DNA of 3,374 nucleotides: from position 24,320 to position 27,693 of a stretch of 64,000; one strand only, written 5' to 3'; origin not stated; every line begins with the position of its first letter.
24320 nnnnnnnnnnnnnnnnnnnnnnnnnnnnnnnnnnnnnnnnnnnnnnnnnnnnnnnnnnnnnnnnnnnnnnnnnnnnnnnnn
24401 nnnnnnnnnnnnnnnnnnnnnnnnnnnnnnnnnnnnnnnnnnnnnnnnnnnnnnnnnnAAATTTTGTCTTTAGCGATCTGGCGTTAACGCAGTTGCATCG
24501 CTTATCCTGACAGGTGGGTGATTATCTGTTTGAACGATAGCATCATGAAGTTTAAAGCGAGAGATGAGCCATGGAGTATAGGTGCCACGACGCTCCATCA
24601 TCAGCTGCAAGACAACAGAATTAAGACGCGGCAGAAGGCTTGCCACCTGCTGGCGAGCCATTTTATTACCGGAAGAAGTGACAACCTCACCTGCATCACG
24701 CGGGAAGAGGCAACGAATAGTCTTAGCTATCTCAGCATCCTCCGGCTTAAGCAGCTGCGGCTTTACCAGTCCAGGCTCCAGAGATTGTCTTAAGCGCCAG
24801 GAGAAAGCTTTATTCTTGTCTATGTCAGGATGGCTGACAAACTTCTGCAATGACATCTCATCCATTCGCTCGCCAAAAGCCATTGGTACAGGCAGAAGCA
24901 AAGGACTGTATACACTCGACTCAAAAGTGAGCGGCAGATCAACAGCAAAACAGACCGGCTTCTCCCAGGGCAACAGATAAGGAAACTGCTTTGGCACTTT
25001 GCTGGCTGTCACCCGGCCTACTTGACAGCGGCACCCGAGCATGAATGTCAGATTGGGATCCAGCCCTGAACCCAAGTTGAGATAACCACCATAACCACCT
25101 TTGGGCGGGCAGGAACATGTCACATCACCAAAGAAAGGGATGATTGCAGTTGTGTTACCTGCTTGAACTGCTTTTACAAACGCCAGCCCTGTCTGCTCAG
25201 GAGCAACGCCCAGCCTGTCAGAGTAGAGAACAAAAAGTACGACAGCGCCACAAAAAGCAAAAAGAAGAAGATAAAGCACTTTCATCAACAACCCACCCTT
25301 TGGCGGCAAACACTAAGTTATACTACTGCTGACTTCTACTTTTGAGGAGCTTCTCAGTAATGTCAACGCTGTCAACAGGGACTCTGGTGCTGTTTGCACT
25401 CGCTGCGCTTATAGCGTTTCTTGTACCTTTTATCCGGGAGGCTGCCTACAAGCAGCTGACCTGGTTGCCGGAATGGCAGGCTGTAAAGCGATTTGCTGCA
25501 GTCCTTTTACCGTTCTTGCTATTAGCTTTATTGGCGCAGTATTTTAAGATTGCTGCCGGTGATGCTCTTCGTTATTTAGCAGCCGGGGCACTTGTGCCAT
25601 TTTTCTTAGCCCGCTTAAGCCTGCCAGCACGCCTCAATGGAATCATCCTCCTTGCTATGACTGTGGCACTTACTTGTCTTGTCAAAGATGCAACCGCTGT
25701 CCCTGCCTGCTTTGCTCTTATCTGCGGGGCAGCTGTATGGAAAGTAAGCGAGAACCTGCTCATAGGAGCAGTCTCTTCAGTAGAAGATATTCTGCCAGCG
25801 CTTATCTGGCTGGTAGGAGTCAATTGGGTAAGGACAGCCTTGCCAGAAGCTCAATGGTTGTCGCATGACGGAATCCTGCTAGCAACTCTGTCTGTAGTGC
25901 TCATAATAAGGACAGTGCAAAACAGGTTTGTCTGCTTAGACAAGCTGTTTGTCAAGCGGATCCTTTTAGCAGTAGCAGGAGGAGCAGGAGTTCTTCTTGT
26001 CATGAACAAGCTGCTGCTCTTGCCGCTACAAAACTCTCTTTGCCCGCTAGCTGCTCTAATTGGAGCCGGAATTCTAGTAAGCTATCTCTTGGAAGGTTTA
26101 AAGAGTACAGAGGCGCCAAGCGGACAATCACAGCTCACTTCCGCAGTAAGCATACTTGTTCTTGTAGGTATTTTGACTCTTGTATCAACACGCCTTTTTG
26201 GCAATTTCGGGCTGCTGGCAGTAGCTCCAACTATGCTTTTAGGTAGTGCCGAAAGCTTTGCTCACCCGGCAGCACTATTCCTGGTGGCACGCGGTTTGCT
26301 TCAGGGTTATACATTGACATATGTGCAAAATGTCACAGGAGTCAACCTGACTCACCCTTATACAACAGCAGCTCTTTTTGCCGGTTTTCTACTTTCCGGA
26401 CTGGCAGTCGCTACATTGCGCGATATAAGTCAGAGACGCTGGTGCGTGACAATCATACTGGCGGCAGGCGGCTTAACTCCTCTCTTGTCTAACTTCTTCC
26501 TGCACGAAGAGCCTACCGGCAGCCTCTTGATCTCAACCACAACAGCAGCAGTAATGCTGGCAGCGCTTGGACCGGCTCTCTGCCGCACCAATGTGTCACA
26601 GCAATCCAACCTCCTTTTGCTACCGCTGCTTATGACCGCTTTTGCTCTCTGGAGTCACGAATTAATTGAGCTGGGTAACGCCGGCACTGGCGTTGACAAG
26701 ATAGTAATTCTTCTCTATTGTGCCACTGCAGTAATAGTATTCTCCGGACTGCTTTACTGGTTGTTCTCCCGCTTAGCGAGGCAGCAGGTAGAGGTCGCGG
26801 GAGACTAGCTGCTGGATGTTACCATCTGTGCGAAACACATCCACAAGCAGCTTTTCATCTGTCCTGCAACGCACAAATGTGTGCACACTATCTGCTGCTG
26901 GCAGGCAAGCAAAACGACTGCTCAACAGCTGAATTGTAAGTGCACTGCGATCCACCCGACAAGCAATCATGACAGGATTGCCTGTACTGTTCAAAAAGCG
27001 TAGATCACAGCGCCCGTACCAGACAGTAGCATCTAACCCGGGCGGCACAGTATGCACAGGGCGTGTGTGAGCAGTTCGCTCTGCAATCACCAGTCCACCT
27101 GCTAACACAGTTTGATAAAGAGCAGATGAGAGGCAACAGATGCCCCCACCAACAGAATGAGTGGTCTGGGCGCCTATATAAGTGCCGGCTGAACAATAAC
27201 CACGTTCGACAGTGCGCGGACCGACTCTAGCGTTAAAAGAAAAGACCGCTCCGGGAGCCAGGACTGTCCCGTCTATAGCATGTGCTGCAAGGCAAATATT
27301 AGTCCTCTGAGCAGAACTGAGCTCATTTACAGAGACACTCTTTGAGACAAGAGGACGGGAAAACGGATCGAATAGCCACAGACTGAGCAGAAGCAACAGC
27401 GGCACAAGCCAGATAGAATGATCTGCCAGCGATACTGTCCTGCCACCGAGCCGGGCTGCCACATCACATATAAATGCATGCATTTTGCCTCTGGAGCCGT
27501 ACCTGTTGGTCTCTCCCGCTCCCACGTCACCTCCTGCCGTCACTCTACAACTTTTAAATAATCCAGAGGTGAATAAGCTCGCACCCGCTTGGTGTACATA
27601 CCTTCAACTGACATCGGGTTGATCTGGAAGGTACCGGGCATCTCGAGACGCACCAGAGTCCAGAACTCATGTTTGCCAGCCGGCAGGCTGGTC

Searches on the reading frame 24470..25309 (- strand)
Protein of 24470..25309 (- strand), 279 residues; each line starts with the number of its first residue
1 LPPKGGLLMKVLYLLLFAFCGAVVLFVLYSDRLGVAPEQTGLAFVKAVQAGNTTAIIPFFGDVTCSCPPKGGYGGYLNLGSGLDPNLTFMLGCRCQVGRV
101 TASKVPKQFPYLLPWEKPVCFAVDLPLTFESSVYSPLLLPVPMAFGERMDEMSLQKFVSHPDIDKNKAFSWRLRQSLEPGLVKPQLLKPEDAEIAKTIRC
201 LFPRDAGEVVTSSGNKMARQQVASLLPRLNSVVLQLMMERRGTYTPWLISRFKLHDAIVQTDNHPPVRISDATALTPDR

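Call 3: search_protein_families(library=pfam, proteins=[window:24470-25309:-], max_evalue=0.01)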
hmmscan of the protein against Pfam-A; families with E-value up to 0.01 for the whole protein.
window:24470-25309:- (279 aa): 0 families

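Call 4: search_protein_families(library=padloc, proteins=[window:24470-25309:-], max_evalue=0.01)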
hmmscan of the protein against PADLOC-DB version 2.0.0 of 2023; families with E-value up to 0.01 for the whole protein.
window:24470-25309:- (279 aa): 0 families

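Call 6: search_protein_families(library=ncbifam, proteins=[window:24470-25309:-], max_evalue=0.01)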
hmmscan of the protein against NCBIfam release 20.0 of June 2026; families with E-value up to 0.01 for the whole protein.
window:24470-25309:- (279 aa): 0 families

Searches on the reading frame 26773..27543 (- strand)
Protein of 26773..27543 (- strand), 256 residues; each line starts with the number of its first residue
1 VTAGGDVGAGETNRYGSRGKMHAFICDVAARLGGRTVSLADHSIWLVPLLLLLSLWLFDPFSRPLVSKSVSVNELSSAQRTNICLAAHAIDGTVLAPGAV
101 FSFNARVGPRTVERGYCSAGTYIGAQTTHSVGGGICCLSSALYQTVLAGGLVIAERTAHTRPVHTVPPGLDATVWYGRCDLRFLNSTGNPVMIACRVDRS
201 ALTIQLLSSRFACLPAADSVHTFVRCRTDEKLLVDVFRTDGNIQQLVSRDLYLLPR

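Call 3: search_protein_families(library=pfam, proteins=[window:26773-27543:-], max_evalue=0.01)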
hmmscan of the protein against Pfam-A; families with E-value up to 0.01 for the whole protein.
window:26773-27543:- (256 aa): 1 family
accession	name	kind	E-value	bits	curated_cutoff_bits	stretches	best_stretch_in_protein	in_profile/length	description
PF04294.18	VanW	-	2.1e-42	144.1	27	1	79-206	2-129/130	VanW like protein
